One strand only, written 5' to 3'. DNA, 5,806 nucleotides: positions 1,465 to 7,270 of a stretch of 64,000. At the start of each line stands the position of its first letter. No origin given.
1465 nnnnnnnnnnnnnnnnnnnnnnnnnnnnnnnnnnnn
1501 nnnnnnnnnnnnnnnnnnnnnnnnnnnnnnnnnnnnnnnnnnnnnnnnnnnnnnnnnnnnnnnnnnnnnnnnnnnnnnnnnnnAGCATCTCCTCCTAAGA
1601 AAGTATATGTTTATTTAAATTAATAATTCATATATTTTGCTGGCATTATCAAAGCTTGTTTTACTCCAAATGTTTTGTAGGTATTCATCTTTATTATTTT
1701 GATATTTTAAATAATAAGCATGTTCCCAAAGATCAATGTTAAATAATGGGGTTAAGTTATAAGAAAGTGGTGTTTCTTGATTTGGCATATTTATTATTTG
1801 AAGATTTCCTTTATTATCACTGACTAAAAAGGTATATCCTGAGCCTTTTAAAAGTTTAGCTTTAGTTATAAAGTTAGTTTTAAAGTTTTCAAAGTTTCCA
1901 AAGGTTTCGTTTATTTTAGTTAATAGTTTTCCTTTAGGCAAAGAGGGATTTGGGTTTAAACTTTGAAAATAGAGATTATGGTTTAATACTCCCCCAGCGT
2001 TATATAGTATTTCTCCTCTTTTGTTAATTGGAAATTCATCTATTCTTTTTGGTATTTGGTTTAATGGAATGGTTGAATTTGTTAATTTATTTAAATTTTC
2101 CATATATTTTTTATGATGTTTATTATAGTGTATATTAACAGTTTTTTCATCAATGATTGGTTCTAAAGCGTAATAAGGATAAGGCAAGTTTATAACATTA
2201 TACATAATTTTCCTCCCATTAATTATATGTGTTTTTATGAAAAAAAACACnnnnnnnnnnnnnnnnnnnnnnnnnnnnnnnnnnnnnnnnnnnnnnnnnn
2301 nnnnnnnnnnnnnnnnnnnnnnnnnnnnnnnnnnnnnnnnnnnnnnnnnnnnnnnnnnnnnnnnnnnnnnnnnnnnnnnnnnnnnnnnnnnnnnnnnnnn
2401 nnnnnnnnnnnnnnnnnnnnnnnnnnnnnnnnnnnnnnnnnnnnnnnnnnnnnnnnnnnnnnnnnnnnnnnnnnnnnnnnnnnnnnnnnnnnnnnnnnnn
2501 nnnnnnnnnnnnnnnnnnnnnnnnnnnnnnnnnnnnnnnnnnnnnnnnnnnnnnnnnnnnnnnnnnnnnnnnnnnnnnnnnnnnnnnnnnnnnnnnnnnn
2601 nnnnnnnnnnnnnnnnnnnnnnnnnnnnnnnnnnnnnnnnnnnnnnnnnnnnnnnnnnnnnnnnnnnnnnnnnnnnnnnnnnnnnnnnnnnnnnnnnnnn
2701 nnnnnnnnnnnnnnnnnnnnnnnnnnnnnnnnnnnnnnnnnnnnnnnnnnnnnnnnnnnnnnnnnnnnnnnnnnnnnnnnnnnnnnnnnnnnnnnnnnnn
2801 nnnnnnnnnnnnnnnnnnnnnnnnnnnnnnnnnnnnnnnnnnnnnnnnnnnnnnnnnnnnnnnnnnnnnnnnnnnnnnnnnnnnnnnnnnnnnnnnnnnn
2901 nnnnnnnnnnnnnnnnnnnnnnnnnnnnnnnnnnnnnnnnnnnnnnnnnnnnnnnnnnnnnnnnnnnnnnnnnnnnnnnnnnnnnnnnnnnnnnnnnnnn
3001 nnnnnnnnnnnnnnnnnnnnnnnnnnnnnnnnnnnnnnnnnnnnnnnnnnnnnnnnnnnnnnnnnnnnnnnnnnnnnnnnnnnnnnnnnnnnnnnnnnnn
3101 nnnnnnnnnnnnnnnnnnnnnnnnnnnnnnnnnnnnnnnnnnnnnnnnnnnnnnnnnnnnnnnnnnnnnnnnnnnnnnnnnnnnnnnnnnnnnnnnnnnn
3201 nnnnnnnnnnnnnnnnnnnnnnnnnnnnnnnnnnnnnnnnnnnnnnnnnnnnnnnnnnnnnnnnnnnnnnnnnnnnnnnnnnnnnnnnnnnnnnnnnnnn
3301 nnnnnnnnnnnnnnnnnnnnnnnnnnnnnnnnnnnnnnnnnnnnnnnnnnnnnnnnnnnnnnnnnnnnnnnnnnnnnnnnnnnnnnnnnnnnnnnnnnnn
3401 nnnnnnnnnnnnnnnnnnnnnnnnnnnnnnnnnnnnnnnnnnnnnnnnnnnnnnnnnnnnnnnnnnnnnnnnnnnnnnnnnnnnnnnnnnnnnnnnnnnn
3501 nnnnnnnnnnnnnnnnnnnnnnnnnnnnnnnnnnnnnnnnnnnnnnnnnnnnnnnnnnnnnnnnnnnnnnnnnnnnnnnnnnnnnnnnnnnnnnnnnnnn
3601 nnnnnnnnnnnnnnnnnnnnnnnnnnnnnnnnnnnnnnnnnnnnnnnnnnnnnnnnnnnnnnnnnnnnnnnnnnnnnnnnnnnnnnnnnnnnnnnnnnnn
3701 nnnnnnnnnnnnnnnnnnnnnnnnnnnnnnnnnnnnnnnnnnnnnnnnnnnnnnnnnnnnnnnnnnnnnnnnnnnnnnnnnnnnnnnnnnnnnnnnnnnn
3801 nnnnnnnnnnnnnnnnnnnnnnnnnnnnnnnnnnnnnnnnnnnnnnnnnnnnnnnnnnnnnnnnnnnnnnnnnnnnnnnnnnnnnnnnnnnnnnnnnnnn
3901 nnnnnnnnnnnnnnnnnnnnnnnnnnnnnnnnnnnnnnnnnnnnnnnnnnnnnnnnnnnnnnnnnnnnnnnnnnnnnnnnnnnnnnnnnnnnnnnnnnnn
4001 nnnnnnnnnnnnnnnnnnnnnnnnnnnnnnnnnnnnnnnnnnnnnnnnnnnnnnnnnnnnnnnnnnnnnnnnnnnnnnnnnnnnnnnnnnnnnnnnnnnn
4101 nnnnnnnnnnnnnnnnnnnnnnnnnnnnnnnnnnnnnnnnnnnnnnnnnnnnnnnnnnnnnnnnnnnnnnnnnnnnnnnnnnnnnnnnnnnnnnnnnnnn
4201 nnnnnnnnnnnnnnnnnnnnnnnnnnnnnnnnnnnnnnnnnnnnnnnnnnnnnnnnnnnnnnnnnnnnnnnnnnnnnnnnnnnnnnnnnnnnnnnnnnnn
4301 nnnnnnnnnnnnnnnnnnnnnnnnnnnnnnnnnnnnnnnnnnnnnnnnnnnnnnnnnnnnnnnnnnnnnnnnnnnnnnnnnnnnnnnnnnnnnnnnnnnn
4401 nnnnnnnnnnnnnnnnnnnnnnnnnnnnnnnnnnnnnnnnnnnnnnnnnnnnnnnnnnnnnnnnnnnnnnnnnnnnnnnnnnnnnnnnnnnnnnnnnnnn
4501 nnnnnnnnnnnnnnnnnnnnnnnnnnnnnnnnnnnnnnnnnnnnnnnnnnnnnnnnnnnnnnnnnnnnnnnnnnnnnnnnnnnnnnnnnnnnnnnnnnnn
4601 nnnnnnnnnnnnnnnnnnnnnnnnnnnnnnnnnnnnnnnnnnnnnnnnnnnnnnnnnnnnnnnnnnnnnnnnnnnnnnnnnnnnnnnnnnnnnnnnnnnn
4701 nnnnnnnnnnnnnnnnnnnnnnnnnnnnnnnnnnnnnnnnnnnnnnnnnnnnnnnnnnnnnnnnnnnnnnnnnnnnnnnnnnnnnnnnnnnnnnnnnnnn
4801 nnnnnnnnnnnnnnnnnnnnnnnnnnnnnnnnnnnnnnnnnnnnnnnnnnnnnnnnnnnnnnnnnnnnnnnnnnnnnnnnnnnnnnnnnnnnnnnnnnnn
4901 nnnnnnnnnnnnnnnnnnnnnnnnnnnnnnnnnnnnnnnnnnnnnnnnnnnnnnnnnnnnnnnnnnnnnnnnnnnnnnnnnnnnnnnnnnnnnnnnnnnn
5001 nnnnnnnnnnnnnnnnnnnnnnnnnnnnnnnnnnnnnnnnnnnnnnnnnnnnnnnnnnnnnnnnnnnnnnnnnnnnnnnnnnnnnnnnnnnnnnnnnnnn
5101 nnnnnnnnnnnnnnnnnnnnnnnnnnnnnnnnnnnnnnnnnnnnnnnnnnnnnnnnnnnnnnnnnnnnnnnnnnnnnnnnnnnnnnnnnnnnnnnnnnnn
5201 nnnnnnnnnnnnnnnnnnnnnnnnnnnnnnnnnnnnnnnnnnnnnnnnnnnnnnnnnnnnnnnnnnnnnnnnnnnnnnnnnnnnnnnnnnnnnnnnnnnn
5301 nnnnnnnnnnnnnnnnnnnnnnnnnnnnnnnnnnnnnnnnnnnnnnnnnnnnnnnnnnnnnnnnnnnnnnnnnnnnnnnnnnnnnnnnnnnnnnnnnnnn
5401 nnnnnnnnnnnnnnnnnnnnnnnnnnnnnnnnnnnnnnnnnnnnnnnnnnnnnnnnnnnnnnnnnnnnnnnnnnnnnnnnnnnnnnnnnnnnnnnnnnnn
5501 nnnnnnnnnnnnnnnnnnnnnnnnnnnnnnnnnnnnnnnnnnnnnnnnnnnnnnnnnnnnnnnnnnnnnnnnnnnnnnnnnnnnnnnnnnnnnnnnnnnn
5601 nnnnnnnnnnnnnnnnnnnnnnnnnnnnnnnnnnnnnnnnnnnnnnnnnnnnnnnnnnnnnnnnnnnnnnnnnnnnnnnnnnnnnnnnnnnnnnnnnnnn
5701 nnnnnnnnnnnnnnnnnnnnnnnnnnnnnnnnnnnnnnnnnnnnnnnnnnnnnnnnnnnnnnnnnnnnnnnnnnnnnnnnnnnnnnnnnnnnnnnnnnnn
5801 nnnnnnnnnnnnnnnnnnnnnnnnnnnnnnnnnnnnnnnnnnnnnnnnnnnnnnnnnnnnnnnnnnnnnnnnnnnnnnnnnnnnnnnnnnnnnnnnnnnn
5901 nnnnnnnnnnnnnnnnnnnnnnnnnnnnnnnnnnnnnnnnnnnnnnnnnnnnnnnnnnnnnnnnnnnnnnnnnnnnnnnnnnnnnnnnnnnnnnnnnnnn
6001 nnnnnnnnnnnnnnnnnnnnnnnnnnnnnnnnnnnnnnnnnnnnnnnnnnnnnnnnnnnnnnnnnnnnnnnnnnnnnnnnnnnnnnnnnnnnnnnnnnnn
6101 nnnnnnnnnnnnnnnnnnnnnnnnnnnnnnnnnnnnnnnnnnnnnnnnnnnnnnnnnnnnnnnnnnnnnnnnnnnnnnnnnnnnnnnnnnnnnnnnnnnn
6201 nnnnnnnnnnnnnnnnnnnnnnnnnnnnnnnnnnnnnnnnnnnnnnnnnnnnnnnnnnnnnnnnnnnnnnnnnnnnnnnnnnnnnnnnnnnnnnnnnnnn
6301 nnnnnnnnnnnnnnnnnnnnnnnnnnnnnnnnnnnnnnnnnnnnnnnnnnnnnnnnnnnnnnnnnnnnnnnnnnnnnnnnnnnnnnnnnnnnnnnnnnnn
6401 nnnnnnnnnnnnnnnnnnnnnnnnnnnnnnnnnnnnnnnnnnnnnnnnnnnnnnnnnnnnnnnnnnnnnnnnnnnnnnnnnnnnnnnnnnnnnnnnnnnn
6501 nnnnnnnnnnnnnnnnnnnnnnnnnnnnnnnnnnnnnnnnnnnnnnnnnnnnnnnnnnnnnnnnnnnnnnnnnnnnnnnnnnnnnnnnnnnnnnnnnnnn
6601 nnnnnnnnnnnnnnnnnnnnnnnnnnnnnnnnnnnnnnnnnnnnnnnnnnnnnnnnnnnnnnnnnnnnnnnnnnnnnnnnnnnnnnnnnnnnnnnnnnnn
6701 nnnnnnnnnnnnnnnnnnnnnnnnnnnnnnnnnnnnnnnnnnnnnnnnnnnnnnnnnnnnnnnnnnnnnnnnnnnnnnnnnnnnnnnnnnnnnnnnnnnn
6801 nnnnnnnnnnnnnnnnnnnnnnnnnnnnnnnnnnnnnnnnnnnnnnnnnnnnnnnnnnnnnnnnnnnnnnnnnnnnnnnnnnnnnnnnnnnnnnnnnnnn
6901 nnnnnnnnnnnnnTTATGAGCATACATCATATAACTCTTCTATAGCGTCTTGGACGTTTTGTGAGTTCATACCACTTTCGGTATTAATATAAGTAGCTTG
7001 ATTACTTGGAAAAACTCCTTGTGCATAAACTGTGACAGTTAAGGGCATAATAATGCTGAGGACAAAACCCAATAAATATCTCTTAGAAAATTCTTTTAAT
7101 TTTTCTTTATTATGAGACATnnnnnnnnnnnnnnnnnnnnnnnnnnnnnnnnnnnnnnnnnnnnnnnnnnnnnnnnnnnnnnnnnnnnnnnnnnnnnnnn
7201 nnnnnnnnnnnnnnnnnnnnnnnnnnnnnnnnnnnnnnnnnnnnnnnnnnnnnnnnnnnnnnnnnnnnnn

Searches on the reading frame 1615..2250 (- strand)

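Call 7: search_protein_families(library=pfam, proteins=[window:1615-2250:-], max_evalue=0.1)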
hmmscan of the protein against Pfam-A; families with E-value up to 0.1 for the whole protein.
window:1615-2250:- (211 aa): 2 families
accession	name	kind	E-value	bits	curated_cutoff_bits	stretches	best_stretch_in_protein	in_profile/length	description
PF02777.23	Sod_Fe_C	-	6.4e-32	110.1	20.9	1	105-205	1-101/102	Iron/manganese superoxide dismutases, C-terminal domain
PF00081.27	Sod_Fe_N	-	1.7e-21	76.9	27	1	17-98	2-81/82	Iron/manganese superoxide dismutases, alpha-hairpin domain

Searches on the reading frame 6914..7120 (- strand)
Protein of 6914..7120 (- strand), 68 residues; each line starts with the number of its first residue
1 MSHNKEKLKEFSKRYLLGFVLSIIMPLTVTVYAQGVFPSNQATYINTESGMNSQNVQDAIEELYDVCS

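Call 7: search_protein_families(library=pfam, proteins=[window:6914-7120:-], max_evalue=0.1)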
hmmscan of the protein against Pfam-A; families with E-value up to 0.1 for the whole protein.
window:6914-7120:- (68 aa): 0 families

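Call 8: search_protein_families(library=ncbifam, proteins=[window:6914-7120:-], max_evalue=0.1)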
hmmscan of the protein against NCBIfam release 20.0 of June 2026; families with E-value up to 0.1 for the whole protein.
window:6914-7120:- (68 aa): 1 family
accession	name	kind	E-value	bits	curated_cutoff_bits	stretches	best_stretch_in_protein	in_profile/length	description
NF008379.0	PRK11174.1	equivalog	0.058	12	684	1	6-43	131-165/588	heme ABC transporter permease/ATP-binding protein CydD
